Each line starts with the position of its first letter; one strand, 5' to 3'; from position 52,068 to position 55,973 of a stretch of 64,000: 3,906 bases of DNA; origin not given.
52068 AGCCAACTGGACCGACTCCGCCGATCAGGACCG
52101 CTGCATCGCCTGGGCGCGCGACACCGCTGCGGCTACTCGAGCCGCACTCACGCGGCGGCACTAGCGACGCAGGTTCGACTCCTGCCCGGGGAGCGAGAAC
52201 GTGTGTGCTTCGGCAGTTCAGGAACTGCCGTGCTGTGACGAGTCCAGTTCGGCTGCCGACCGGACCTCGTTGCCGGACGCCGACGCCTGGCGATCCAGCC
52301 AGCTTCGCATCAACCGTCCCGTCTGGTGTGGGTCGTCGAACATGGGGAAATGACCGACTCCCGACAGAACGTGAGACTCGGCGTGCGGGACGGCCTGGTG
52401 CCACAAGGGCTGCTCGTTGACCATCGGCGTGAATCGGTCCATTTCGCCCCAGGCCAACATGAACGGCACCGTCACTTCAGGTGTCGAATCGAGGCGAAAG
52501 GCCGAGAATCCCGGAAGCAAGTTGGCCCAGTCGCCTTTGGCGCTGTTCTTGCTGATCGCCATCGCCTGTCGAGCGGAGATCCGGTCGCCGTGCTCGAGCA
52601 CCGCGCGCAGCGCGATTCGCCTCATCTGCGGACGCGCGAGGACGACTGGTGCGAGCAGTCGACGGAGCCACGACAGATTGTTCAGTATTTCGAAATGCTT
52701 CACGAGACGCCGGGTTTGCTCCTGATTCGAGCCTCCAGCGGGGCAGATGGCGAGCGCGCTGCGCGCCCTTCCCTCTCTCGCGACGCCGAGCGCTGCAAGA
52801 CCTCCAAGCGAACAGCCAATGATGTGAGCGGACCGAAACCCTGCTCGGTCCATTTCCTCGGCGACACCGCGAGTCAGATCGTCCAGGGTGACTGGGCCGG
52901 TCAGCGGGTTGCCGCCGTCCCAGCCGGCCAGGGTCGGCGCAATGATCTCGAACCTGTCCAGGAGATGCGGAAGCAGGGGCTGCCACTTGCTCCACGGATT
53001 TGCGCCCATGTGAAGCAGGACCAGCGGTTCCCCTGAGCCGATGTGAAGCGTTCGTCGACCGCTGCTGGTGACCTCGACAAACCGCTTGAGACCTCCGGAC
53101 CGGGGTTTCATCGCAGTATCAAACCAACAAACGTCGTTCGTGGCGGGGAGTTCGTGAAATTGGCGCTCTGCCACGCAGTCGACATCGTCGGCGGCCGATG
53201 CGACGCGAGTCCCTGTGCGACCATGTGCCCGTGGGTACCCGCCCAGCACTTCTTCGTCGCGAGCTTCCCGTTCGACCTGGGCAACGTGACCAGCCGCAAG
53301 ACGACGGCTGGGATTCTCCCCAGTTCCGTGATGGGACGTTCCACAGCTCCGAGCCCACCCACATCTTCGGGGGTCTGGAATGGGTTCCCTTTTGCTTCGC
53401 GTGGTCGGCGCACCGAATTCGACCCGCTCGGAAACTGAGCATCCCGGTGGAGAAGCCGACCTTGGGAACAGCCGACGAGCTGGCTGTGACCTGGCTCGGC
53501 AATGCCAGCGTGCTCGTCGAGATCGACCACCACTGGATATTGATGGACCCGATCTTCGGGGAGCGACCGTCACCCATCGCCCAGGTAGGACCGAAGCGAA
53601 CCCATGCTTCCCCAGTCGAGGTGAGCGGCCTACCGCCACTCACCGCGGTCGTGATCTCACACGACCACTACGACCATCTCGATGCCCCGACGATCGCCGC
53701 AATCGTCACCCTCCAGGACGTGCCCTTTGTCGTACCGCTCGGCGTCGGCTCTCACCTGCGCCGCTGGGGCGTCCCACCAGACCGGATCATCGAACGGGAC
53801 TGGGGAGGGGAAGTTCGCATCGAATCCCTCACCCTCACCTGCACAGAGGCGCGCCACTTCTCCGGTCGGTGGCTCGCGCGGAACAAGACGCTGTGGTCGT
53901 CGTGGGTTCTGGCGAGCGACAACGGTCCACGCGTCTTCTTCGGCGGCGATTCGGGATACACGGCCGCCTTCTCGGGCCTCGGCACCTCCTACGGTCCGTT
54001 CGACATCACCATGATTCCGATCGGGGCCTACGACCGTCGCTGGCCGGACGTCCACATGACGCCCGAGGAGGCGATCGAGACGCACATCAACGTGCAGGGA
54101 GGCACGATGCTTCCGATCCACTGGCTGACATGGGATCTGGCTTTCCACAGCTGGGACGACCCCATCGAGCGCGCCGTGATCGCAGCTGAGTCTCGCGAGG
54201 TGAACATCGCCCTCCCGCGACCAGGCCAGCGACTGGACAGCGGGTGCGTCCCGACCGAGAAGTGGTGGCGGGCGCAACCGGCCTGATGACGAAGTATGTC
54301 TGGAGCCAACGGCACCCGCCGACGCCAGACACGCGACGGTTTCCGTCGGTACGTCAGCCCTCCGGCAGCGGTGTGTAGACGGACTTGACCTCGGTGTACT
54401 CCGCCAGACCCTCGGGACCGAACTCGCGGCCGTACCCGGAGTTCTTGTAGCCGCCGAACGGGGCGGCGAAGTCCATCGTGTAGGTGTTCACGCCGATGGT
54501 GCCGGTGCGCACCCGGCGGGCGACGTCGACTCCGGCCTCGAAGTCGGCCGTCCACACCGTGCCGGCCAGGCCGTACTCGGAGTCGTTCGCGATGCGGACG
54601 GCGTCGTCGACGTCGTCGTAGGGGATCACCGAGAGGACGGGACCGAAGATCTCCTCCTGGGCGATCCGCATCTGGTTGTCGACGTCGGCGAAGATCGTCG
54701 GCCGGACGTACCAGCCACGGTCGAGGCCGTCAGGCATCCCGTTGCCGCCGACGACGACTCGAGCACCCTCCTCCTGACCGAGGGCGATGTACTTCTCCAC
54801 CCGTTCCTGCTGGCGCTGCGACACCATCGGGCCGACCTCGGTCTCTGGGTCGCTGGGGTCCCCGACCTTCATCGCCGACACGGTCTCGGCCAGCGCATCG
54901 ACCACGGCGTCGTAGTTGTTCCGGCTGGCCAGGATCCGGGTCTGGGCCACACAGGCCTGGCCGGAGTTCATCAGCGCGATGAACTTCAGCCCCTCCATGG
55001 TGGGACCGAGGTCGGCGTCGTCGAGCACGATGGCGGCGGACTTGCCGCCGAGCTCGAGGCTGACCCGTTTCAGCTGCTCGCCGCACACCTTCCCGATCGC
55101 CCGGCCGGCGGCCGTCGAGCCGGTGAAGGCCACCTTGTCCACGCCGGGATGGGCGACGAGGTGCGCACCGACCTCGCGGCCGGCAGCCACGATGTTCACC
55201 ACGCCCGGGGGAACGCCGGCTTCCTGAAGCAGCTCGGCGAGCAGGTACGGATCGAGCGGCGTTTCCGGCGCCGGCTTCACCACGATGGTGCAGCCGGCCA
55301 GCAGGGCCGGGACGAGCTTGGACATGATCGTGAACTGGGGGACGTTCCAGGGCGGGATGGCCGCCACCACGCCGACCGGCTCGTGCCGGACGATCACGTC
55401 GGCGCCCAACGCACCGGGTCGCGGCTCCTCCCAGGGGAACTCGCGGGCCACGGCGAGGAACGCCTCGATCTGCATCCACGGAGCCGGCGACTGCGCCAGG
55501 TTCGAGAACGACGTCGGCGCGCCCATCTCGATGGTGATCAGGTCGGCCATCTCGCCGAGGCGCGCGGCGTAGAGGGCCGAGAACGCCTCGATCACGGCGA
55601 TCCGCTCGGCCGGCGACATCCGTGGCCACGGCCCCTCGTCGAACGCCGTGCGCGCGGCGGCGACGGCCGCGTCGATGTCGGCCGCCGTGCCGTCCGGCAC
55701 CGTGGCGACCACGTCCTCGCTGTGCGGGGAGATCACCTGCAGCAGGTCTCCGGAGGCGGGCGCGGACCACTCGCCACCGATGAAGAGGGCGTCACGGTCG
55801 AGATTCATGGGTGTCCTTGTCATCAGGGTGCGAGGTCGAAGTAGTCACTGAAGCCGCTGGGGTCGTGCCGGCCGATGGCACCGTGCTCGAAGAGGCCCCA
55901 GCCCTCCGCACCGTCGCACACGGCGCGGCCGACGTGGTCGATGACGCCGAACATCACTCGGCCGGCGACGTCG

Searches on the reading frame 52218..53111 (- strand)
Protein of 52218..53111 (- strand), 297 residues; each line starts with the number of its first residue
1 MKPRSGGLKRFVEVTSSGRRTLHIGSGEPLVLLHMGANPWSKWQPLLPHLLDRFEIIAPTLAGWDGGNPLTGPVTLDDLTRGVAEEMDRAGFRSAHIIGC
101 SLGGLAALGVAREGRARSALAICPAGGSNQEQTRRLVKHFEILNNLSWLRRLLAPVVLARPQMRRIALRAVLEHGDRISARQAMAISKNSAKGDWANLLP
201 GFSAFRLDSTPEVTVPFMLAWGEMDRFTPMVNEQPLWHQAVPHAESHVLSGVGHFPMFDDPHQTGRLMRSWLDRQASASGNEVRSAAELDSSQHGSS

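Call 7: search_protein_families(library=pfam, proteins=[window:52218-53090:-], max_evalue=0.01)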
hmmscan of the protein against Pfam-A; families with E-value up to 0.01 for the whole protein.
window:52218-53090:- (290 aa): 3 families
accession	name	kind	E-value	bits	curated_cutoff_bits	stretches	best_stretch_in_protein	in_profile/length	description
PF12697.13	Abhydrolase_6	-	1.6e-16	62.1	26.3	1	23-256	1-213/217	Alpha/beta hydrolase family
PF00561.26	Abhydrolase_1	-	1e-14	55.2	25.8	1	22-254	2-245/245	alpha/beta hydrolase fold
PF12146.15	Hydrolase_4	-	6.7e-05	22.7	27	1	72-252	62-237/239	Serine aminopeptidase, S33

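Call 8: search_protein_families(library=ncbifam, proteins=[window:52218-53090:-], max_evalue=0.01)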
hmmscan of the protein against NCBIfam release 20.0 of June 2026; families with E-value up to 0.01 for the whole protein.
window:52218-53090:- (290 aa): 20 families
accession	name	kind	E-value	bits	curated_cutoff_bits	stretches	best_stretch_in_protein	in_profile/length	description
NF051488.1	bifunc_PcaDC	exception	1.5e-20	73.7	390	1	21-277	13-266/375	bifunctional 3-oxoadipate enol-lactonase/4-carboxymuconolactone decarboxylase PcaDC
NF011457.0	PRK14875.1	equivalog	9.4e-17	61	307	1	15-264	125-368/372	acetoin dehydrogenase dihydrolipoyllysine-residue acetyltransferase subunit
TIGR02427.1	protocat_pcaD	equivalog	1.2e-13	51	255.85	2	33-107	26-100/251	3-oxoadipate enol-lactonase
TIGR01738.1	bioH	equivalog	1.1e-11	44.9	206.95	2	20-105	3-84/245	pimeloyl-ACP methyl ester esterase BioH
NF050089.1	i_nPHAscl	equivalog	1.9e-10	40.3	300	2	19-105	17-103/288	intracellular short-chain-length polyhydroxyalkanoate depolymerase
NF045632.1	hydroxlase_HsaD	equivalog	4e-08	32.5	400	1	18-120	32-140/290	4,5:9,10-diseco-3-hydroxy-5,9,17-trioxoandrosta-1(10),2-diene-4-oate hydrolase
TIGR03343.1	biphenyl_bphD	equivalog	6.1e-07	28.9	462.15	0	206-262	222-277/282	2-hydroxy-6-oxo-6-phenylhexa-2,4-dienoate hydrolase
TIGR03611.1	RutD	equivalog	3.9e-06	26.4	238.5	1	24-266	16-256/258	pyrimidine utilization protein D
TIGR03056.1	bchO_mg_che_rel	equivalog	1.3e-05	24.4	172.55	1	18-256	24-268/278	alpha/beta fold hydrolase BchO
TIGR03695.1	menH_SHCHC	equivalog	2e-05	24.2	208.55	1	21-109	3-94/252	2-succinyl-6-hydroxy-2,4-cyclohexadiene-1-carboxylate synthase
NF051487.1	bifunc_PcaCD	exception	2e-05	23.9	430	1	20-266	172-412/413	bifunctional 4-carboxymuconolactone decarboxylase/3-oxoadipate enol-lactonase PcaCD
NF002938.0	PRK03592.1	equivalog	5.3e-05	22.7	241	0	3-105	13-115/298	haloalkane dehalogenase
NF052610.1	macro_16_ester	equivalog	0.00012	21.5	420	1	67-253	75-268/281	alpha/beta fold macrolide esterase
NF007674.0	PRK10349.1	equivalog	0.0011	18.7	449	0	205-260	194-248/256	pimeloyl-ACP methyl ester esterase BioH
NF007954.0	PRK10673.1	equivalog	0.0011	18.3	399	0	59-107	54-102/255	esterase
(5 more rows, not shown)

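Call 25: find_encoding_contigs(protein=window:52218-53111:-, flank=10000, max_places=10)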
Protein window:52218-53111:- (297 aa): no gene with exactly this product is on record in the collection.

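Call 33: find_homologous_proteins(query=window:52218-53111:-, max_evalue=1e-40)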
Query window:52218-53111:- (297 aa): 91 proteins with E <= 1e-40 among 6741 candidates.
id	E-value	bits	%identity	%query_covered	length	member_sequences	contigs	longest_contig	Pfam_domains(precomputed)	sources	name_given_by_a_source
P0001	3.5e-167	573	89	94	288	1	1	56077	PF12697.14,PF00561.27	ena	-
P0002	2.8e-165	567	85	96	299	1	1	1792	PF12697.14,PF00561.27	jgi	jgi:pimeloyl-ACP methyl ester carboxylesterase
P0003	3.5e-165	567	86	96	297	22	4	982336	PF12697.14,PF00561.27,PF12146.16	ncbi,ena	-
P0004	2.3e-164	564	88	94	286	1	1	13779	PF12697.14,PF00561.27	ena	-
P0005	5.1e-164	563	88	92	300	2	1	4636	PF12697.14,PF00561.27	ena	-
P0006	8.9e-164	562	84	97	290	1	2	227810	PF12697.14,PF00561.27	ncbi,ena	-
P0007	1.2e-163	562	87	94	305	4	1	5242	PF12697.14,PF00561.27,PF12146.16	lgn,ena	-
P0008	1.9e-163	561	86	98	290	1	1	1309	PF12697.14,PF00561.27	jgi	jgi:pimeloyl-ACP methyl ester carboxylesterase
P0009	6.7e-163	559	87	94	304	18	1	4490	PF12697.14,PF00561.27,PF12146.16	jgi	jgi:pimeloyl-ACP methyl ester carboxylesterase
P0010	1.1e-162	559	83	98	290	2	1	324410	PF12697.14,PF00561.27,PF12146.16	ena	-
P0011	1.5e-162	558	85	94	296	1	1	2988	PF12697.14,PF00561.27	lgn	-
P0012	9.7e-162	555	86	94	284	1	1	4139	PF12697.14,PF00561.27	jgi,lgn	jgi:pimeloyl-ACP methyl ester carboxylesterase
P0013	3.2e-161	554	84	94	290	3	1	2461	PF12697.14,PF00561.27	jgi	-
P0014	3.4e-161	554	85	94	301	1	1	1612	PF12697.14,PF00561.27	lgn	-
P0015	4.7e-161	553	87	93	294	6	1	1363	PF12697.14,PF00561.27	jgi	jgi:pimeloyl-ACP methyl ester carboxylesterase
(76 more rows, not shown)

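Call 34: find_encoding_contigs(protein=P0001, flank=8000, max_places=3)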
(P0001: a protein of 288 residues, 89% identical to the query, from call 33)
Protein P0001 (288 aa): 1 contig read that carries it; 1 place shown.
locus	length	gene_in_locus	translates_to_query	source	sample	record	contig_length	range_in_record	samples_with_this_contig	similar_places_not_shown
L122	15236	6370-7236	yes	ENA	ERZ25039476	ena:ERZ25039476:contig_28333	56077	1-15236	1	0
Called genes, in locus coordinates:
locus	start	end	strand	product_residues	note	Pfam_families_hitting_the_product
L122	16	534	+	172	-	-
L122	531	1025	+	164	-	PF20060:DUF6459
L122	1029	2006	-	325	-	PF13793:Pribosyltran_N, PF00156:Pribosyltran, PF14681:UPRTase (weak), PF14572:Pribosyl_synth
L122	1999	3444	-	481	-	PF00483:NTP_transferase, PF01128:IspD, PF02348:CTP_transf_3, PF12804:NTP_transf_3, PF25084:LbH_EIF2B (faint), PF00132:Hexapep (weak), PF25087:GMPPB_C (weak)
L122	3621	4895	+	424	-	PF02720:DUF222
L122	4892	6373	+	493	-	-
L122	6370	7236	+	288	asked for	PF12697:Abhydrolase_6, PF00561:Abhydrolase_1 (weak)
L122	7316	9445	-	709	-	PF01425:Amidase, PF05175:MTS (weak), PF13489:Methyltransf_23, PF08241:Methyltransf_11, PF08242:Methyltransf_12, PF13649:Methyltransf_25, PF13847:Methyltransf_31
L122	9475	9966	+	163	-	PF12802:MarR_2, PF01047:MarR, PF13463:HTH_27 (faint)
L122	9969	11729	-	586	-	PF13191:AAA_16 (faint), PF00005:ABC_tran, PF02463:SMC_N (faint), PF12848:ABC_tran_Xtn (weak), PF00005:ABC_tran, PF13304:AAA_21 (weak), PF16326:ABC_tran_CTD (weak)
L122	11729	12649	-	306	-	PF00288:GHMP_kinases_N, PF08544:GHMP_kinases_C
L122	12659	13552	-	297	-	PF00398:RrnaAD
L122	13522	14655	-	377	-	PF03990:DUF348, PF07501:G5, PF06737:Transglycosylas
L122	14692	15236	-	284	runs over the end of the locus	PF01026:TatD_DNase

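Call 35: find_encoding_contigs(protein=P0004, flank=8000, max_places=3)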
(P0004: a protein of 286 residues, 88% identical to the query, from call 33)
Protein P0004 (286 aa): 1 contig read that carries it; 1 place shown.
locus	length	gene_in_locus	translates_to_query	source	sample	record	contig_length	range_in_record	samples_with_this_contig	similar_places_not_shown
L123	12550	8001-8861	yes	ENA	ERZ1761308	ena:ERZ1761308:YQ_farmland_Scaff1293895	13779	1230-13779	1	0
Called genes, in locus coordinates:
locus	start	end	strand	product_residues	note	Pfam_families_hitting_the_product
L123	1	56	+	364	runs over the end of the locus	PF01636:APH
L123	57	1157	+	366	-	-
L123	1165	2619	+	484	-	PF00171:Aldedh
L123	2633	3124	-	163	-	PF00149:Metallophos (faint), PF12850:Metallophos_2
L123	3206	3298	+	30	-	-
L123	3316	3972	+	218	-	-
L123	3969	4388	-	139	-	PF19593:DUF6098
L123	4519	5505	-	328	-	-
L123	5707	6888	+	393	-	-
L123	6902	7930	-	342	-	PF13483:Lactamase_B_3, PF12706:Lactamase_B_2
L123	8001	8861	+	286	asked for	PF00561:Abhydrolase_1, PF12697:Abhydrolase_6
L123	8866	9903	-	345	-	PF00356:LacI, PF00532:Peripla_BP_1, PF13377:Peripla_BP_3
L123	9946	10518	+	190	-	PF04290:DctQ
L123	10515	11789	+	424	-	PF06808:DctM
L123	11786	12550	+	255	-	?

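Call 36: find_encoding_contigs(protein=P0003, flank=8000, max_places=3)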
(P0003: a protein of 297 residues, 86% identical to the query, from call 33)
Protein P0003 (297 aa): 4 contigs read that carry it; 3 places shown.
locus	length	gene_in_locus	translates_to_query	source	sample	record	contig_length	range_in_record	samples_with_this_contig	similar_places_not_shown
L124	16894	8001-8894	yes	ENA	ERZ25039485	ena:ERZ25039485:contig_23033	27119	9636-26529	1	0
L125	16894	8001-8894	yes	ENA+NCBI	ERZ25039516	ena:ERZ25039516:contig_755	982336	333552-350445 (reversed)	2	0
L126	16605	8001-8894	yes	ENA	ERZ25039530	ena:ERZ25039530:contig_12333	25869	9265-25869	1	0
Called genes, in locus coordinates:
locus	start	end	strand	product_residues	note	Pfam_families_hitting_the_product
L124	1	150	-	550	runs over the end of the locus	PF00672:HAMP, PF00211:Guanylate_cyc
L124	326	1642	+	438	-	PF00211:Guanylate_cyc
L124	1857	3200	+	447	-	PF00211:Guanylate_cyc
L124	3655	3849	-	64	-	-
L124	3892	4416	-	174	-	PF19851:DUF6326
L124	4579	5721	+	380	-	PF07730:HisKA_3, PF02518:HATPase_c (weak)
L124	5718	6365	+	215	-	PF00072:Response_reg, PF00196:GerE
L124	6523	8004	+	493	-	-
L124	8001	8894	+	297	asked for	PF00561:Abhydrolase_1, PF12697:Abhydrolase_6, PF12146:Hydrolase_4 (weak)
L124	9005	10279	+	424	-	PF13406:SLT_2 (weak)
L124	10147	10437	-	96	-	-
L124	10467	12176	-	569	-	PF00884:Sulfatase, PF01663:Phosphodiest (faint), PF16347:SGSH_C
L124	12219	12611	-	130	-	PF17940:TetR_C_31 (faint)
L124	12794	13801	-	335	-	PF01738:DLH, PF02129:Peptidase_S15 (weak), PF20434:BD-FAE (weak), PF00561:Abhydrolase_1 (weak), PF12146:Hydrolase_4 (weak), PF12697:Abhydrolase_6, PF00326:Peptidase_S9, PF07859:Abhydrolase_3 (weak)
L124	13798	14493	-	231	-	PF20108:DUF6498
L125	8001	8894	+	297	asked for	PF00561:Abhydrolase_1, PF12697:Abhydrolase_6, PF12146:Hydrolase_4 (weak)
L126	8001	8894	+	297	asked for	PF00561:Abhydrolase_1, PF12697:Abhydrolase_6, PF12146:Hydrolase_4 (weak)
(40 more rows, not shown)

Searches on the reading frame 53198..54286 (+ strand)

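Call 57: search_protein_families(library=pfam, proteins=[window:53198-54286:+], max_evalue=0.001)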
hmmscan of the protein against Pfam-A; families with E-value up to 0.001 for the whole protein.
window:53198-54286:+ (362 aa): 2 families
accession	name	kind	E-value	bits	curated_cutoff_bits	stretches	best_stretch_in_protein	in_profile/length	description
PF12706.13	Lactamase_B_2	-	2.6e-47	161.4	27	1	112-309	1-200/200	Beta-lactamase superfamily domain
PF13483.12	Lactamase_B_3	-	4.5e-12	46.7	24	1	97-308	2-160/160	Beta-lactamase superfamily domain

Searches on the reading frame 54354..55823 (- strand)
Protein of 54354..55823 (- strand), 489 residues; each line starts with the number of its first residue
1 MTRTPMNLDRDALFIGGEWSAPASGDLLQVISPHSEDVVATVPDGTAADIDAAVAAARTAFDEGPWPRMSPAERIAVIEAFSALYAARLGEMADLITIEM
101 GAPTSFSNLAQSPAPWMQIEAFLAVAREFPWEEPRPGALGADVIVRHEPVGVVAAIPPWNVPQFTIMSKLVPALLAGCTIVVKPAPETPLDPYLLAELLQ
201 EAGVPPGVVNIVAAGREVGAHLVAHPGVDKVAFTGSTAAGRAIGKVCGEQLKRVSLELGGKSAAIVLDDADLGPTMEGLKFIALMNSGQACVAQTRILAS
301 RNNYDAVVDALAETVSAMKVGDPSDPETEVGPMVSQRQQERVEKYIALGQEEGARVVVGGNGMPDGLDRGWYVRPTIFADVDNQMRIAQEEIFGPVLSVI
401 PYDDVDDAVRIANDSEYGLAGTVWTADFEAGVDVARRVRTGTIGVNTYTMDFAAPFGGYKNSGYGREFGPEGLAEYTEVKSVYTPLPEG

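Call 63: search_protein_families(library=pfam, proteins=[window:54354-55823:-], max_evalue=0.00001)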
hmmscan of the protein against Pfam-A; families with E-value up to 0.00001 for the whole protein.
window:54354-55823:- (489 aa): 1 family
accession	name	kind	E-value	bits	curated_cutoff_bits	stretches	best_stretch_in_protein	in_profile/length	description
PF00171.27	Aldedh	-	1e-159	532.5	23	1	20-482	2-461/461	Aldehyde dehydrogenase family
